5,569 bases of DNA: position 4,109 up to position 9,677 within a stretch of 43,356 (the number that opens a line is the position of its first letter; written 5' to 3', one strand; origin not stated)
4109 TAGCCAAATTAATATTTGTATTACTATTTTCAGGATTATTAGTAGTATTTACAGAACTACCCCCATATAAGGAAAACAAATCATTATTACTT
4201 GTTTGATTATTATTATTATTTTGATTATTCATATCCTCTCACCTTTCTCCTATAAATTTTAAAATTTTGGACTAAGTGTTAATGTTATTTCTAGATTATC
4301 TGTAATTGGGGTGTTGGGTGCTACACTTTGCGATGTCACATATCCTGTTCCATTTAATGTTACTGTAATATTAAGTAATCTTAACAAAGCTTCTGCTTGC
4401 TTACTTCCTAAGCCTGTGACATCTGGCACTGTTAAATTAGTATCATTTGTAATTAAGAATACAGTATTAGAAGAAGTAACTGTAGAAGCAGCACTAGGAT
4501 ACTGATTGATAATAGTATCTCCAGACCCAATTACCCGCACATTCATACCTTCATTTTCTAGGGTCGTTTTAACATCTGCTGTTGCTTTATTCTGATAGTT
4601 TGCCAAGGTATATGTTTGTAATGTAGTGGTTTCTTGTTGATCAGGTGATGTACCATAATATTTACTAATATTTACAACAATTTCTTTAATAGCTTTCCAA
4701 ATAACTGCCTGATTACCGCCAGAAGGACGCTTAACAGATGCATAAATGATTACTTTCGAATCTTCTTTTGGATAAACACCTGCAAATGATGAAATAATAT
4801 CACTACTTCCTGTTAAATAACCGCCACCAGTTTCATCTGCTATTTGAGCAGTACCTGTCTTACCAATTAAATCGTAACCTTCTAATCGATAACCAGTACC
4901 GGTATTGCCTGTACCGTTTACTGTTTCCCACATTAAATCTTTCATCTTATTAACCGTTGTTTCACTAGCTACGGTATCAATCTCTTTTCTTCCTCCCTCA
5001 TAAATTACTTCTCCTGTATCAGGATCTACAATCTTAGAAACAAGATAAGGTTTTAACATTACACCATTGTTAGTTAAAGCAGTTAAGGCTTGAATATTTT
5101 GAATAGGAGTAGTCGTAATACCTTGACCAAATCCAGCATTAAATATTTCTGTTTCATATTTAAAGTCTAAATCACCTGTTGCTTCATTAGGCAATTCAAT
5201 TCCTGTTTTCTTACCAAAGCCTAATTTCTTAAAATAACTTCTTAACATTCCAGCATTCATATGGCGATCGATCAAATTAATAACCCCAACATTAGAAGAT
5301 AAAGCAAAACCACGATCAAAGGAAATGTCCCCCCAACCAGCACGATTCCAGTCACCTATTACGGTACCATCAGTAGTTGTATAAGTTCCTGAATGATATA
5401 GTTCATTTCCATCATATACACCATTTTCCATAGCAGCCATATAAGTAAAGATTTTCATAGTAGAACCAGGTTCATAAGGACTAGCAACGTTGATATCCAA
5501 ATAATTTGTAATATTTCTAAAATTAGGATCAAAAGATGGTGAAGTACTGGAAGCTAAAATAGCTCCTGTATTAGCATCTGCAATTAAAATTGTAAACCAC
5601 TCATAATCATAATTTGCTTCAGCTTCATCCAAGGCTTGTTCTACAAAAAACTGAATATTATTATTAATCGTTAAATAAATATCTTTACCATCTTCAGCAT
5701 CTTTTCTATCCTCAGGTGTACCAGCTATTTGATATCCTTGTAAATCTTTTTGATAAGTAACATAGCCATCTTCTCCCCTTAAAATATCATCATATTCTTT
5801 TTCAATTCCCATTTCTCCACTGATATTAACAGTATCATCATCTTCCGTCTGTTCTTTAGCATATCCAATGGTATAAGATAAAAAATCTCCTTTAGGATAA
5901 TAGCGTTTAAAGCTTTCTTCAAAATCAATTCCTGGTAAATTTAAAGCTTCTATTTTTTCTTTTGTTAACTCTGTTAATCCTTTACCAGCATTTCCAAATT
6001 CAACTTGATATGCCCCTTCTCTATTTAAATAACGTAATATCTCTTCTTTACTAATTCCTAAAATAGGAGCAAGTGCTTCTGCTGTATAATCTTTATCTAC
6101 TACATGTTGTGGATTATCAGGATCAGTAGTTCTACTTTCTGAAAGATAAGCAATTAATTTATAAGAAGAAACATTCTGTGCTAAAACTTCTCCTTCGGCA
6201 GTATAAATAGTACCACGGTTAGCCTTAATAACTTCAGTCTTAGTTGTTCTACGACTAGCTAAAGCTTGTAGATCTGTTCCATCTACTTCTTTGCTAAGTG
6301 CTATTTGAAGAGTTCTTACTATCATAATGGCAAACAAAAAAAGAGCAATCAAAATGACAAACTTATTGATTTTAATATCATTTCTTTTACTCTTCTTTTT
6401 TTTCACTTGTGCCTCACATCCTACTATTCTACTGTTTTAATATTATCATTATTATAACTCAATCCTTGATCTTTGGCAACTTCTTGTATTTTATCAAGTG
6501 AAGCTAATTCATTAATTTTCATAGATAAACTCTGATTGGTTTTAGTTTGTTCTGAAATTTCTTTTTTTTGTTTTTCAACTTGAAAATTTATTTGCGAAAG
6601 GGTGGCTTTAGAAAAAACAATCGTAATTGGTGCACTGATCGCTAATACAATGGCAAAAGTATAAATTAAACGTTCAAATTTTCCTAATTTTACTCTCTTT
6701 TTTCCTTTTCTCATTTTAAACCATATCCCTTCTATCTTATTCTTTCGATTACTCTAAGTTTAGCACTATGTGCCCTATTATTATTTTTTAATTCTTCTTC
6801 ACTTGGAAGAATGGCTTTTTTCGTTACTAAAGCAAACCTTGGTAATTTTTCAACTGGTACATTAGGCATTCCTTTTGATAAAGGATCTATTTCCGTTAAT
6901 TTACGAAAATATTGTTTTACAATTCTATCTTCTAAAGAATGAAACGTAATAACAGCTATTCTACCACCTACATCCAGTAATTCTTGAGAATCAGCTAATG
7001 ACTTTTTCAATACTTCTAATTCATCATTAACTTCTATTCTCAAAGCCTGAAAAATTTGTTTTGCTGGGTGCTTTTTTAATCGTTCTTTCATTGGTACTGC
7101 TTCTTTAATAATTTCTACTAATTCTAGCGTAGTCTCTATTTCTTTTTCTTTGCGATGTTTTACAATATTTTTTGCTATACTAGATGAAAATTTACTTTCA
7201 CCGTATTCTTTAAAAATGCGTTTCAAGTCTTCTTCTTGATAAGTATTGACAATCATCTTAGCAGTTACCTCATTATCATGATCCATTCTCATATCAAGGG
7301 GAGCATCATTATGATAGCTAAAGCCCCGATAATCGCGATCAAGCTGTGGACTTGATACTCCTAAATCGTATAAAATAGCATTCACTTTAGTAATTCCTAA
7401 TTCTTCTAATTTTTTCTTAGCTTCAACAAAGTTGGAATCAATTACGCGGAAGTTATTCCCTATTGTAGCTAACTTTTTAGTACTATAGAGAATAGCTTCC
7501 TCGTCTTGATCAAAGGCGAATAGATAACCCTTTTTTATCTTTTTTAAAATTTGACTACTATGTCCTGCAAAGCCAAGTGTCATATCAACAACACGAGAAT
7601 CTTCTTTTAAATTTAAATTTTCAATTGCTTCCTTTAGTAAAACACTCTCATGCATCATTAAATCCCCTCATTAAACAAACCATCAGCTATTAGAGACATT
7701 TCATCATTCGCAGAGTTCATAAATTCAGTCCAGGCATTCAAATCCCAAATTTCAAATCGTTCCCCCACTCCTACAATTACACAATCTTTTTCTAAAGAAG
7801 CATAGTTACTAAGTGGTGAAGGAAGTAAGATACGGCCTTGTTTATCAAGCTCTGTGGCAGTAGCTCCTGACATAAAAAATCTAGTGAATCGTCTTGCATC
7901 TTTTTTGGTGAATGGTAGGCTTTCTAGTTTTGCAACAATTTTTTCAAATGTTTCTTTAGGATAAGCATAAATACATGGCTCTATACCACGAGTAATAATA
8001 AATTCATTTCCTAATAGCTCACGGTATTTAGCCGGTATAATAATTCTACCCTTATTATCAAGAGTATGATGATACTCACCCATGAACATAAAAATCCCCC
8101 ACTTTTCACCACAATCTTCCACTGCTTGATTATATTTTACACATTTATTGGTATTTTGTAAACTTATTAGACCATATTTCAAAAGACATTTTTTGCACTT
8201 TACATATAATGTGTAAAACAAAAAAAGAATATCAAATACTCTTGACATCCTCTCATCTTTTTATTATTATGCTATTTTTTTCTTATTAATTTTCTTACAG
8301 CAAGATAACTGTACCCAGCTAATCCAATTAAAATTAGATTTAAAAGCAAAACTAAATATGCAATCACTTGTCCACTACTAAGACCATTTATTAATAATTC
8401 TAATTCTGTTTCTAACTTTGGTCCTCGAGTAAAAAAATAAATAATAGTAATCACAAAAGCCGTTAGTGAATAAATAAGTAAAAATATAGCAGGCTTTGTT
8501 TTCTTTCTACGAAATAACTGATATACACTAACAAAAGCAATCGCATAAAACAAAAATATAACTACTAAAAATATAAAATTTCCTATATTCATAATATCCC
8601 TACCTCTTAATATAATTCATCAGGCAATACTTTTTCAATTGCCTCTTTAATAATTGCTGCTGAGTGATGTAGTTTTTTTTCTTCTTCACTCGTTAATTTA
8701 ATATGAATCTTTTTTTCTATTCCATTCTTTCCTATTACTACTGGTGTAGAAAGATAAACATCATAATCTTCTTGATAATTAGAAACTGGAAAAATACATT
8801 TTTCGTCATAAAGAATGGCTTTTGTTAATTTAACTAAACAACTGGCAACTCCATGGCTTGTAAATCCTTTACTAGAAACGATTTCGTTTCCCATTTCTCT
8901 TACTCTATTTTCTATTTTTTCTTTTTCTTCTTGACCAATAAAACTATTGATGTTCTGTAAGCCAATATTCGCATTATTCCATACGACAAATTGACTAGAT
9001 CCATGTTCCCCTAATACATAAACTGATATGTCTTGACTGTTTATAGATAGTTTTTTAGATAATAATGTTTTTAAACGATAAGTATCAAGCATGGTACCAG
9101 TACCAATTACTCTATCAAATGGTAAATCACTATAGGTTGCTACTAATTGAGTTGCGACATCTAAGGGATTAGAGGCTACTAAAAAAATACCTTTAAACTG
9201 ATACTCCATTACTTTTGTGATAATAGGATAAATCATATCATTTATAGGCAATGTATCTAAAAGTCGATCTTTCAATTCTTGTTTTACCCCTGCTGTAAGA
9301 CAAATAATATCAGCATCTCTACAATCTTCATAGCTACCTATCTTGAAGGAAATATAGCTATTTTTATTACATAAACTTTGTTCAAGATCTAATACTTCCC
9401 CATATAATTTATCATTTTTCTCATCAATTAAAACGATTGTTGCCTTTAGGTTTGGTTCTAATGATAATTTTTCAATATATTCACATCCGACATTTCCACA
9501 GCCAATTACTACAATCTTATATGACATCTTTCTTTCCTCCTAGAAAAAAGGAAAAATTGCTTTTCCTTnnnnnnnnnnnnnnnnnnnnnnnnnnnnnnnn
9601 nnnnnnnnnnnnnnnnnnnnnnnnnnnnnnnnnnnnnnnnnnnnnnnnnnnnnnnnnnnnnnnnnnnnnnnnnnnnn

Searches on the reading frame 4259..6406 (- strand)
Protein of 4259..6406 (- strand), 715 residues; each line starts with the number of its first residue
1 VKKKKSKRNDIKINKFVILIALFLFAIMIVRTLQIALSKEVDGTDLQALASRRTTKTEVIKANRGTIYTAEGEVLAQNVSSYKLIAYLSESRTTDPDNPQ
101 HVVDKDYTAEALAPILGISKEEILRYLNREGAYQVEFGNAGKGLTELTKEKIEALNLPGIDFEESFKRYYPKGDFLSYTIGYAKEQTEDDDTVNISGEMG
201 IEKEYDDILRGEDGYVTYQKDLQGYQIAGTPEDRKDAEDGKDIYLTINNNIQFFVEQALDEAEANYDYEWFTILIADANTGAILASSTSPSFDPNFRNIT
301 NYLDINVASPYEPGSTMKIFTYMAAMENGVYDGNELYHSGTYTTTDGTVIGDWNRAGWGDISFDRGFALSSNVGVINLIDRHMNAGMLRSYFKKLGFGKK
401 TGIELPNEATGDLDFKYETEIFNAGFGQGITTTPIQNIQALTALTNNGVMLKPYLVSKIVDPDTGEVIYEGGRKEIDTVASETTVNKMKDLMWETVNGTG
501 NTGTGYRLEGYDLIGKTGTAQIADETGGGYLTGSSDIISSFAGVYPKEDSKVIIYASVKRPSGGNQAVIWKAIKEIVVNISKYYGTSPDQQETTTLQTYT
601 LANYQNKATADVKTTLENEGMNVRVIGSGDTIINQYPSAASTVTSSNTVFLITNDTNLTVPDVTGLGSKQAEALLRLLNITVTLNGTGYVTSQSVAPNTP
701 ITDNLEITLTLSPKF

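Call 7: search_protein_families(library=pfam, proteins=[window:4259-6406:-], max_evalue=0.00001)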
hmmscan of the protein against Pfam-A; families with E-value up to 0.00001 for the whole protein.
window:4259-6406:- (715 aa): 3 families
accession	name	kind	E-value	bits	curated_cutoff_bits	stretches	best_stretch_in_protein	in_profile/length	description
PF00905.27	Transpeptidase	-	1.7e-68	231.5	22.1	1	272-563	2-284/299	Penicillin binding protein transpeptidase domain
PF03717.20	PBP_dimer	-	1.8e-27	97.3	24.4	1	60-228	2-177/180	Penicillin-binding Protein dimerisation domain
PF03793.24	PASTA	-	5e-20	71.7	23.2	2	659-712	2-63/64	PASTA domain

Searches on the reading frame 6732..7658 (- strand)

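Call 7: search_protein_families(library=pfam, proteins=[window:6732-7658:-], max_evalue=0.00001)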
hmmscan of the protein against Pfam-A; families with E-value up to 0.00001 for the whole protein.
window:6732-7658:- (308 aa): 1 family
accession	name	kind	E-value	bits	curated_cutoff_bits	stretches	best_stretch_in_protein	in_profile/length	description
PF01795.25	Methyltransf_5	-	4.1e-116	388.2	27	1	2-307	3-309/309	MraW methylase family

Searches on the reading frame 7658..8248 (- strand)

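Call 7: search_protein_families(library=pfam, proteins=[window:7658-8248:-], max_evalue=0.00001)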
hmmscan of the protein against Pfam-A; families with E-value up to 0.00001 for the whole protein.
window:7658-8248:- (196 aa): 1 family
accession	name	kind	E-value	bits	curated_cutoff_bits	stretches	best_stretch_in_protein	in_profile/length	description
PF02381.23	MraZ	-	8.2e-43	144.7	23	2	54-123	1-71/72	MraZ protein, putative antitoxin-like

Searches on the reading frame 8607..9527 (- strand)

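Call 7: search_protein_families(library=pfam, proteins=[window:8607-9527:-], max_evalue=0.00001)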
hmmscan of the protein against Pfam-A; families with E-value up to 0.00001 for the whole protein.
window:8607-9527:- (306 aa): 2 families
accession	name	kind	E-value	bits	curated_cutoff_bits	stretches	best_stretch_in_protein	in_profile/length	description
PF02866.23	Ldh_1_C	-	9.8e-33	114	22.6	1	145-300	1-170/174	lactate/malate dehydrogenase, alpha/beta C-terminal domain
PF00056.29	Ldh_1_N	-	6.8e-22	78.5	27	1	4-142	2-141/141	lactate/malate dehydrogenase, NAD binding domain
